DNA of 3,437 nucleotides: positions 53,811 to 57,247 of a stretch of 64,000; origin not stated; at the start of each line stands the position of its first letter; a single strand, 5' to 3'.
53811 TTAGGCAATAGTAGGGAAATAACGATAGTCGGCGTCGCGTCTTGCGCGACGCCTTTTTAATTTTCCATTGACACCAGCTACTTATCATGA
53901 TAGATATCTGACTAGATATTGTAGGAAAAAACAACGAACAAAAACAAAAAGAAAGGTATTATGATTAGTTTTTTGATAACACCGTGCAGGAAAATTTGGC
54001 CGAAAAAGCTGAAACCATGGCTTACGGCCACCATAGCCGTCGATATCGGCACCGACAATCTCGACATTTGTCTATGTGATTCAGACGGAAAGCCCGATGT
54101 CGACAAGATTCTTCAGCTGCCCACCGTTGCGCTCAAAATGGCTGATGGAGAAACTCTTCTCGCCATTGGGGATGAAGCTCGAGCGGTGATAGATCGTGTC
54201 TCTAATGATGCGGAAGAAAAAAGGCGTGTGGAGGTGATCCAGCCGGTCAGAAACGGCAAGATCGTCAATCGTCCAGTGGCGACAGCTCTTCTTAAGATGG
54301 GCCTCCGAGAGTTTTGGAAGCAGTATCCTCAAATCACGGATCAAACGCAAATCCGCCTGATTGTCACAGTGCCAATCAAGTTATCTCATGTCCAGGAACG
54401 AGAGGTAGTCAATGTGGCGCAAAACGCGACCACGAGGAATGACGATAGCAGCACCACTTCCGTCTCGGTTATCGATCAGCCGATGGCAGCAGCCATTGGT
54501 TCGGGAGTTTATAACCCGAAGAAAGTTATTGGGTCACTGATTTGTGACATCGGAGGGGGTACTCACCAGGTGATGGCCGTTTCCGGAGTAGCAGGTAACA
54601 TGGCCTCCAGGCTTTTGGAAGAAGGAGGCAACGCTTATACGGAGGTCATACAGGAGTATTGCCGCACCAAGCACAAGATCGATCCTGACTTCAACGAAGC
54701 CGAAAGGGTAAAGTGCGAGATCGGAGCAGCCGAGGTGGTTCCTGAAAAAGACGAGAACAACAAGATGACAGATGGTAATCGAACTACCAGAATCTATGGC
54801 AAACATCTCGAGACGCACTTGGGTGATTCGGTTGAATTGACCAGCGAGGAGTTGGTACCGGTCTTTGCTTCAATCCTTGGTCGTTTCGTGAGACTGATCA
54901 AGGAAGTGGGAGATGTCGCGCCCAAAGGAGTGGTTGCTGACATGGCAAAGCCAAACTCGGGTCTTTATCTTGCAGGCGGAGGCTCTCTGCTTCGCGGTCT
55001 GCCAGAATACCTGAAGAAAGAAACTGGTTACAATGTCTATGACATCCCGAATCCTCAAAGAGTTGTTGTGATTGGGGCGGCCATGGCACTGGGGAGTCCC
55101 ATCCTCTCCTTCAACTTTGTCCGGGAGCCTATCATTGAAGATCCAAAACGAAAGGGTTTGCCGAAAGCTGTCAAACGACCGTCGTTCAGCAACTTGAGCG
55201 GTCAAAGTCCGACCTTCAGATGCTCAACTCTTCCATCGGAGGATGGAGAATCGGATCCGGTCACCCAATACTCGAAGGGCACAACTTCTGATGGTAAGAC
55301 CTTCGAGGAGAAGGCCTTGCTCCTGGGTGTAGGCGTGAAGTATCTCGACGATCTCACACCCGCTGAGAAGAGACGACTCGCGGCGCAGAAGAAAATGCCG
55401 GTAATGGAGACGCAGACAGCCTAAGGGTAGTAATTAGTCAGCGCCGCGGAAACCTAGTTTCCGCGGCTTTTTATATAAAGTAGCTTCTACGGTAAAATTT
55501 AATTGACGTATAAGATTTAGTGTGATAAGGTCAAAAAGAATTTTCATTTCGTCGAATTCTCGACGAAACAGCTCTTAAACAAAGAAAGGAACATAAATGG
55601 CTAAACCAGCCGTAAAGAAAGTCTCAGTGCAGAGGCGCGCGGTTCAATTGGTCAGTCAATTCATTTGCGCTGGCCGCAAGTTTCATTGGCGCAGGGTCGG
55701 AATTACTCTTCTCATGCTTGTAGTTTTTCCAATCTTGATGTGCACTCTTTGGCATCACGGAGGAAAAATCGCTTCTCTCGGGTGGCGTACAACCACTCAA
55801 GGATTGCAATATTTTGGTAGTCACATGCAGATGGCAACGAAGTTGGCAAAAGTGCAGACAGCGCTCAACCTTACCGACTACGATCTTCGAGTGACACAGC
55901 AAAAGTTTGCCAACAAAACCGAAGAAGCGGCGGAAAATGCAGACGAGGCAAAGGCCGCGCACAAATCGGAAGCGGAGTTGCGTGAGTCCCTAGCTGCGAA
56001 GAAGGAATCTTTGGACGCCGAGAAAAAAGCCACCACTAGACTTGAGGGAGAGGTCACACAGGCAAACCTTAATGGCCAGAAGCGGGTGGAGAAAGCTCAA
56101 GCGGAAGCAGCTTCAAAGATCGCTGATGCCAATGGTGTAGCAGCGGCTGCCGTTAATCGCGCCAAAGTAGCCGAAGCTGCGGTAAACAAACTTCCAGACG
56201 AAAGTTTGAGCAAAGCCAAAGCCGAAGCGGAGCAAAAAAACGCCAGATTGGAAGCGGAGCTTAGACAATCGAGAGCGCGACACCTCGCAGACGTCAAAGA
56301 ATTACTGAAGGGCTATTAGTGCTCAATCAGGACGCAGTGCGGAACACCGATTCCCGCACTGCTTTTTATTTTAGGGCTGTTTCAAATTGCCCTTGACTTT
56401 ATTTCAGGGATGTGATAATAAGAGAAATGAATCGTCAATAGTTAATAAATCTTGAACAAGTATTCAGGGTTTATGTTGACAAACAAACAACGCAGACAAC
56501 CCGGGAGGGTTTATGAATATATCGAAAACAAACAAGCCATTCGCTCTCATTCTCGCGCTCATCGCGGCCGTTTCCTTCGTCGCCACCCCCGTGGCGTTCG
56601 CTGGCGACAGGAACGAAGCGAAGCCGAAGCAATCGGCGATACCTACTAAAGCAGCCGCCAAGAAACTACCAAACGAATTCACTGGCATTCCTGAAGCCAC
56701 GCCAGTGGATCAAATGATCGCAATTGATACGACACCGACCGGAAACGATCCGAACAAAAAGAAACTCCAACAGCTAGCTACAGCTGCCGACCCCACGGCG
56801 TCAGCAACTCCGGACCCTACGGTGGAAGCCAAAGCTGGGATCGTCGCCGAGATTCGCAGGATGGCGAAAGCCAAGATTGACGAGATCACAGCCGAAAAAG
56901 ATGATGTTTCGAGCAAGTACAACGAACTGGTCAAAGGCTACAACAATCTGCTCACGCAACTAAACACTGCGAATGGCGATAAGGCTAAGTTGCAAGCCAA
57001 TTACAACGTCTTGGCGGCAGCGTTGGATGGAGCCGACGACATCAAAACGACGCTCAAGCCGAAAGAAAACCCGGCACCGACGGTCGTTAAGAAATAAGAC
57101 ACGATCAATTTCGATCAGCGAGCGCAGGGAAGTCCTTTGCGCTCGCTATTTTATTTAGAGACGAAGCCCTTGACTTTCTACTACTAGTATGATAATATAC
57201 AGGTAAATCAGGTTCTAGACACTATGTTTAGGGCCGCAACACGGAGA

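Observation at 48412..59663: Sortase locus with a non-canonical, conserved C-terminal sorting module: (V/I)P(S/A)TGIS + near-identical TM helix, one copy followed by a long cytoplasmic tail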

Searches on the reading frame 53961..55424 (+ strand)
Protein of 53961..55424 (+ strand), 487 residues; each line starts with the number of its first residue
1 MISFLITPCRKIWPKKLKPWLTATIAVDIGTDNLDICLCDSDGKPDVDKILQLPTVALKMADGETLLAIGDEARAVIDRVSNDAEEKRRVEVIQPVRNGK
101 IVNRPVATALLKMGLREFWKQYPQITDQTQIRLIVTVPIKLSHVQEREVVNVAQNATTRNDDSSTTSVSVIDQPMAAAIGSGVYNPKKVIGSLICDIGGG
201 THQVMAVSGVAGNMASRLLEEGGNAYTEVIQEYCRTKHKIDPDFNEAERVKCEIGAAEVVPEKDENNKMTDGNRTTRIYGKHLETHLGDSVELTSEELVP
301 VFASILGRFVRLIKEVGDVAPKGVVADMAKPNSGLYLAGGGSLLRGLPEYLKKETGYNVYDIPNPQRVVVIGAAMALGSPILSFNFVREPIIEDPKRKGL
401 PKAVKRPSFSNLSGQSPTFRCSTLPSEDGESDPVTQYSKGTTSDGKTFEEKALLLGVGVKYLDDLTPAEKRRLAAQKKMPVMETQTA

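Call 3: search_protein_families(library=pfam, proteins=[window:53961-55424:+], max_evalue=0.01)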
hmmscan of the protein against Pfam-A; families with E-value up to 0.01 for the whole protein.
window:53961-55424:+ (487 aa): 2 families
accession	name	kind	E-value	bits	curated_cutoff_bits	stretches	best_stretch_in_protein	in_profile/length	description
PF06723.19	MreB_Mbl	-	4.3e-45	154.4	27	1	23-377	2-319/327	MreB/Mbl protein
PF14450.12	FtsA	-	6.3e-07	30.2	31.8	1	194-359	2-107/127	Cell division protein FtsA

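Call 4: search_protein_families(library=ncbifam, proteins=[window:53961-55424:+], max_evalue=0.01)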
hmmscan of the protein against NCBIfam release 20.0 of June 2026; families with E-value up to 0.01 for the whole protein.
window:53961-55424:+ (487 aa): 9 families
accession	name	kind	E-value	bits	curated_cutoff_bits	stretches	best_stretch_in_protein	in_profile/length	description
NF010539.0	PRK13927.1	subfamily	1.5e-46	158.8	293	1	22-378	6-327/339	rod shape-determining protein MreB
NF010540.1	PRK13929.1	exception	2.1e-38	132.3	515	1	21-377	3-324/334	rod-share determining protein MreBH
TIGR00904.1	mreB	subfamily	1.3e-37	129.6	365.75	1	24-377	4-326/334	MreB/Mrl family cell shape determining protein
NF040964.1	MamK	subfamily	1.4e-10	40.7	400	1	85-369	52-311/335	MamK family actin-like protein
TIGR01174.1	ftsA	equivalog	1.3e-05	24.4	175.85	1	169-359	176-342/371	cell division protein FtsA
NF011660.0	PRK15080.1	equivalog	0.00049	19.4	182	0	332-376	228-272/277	ethanolamine utilization protein EutJ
NF002399.0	PRK01433.1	equivalog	0.00087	18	743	1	132-375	143-352/595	Fe-S protein assembly chaperone HscA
TIGR02529.1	EutJ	subfamily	0.0019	17.7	152.1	0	333-375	196-238/239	ethanolamine utilization protein EutJ family protein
TIGR01991.1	HscA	equivalog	0.0042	15.6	708.55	1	124-375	124-357/600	Fe-S protein assembly chaperone HscA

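Call 60: search_protein_families(library=phrogs, proteins=[window:53961-55424:+], max_evalue=0.001)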
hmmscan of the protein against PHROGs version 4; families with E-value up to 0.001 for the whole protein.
window:53961-55424:+ (487 aa): 2 families
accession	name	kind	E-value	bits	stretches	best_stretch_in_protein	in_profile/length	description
phrog_22570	-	unknown function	7.1e-15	55.5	1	49-375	26-323/682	-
phrog_691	-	DNA, RNA and nucleotide metabolism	9.1e-06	26.1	1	108-244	89-225/329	partition protein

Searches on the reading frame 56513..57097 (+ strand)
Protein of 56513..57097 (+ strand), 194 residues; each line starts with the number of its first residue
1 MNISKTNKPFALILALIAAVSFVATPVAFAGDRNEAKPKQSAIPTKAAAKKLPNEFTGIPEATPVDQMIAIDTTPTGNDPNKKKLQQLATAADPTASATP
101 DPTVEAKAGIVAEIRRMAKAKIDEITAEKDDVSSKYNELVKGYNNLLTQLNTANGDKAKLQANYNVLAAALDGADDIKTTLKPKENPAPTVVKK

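Call 3: search_protein_families(library=pfam, proteins=[window:56513-57097:+], max_evalue=0.01)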
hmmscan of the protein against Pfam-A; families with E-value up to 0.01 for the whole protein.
window:56513-57097:+ (194 aa): 1 family
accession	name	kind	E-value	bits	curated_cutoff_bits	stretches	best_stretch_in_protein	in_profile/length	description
PF11932.13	DUF3450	-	0.001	18.9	32.6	1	91-183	9-100/241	Protein of unknown function (DUF3450)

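Call 60: search_protein_families(library=phrogs, proteins=[window:56513-57097:+], max_evalue=0.001)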
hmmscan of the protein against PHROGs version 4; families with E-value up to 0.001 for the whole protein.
window:56513-57097:+ (194 aa): 0 families
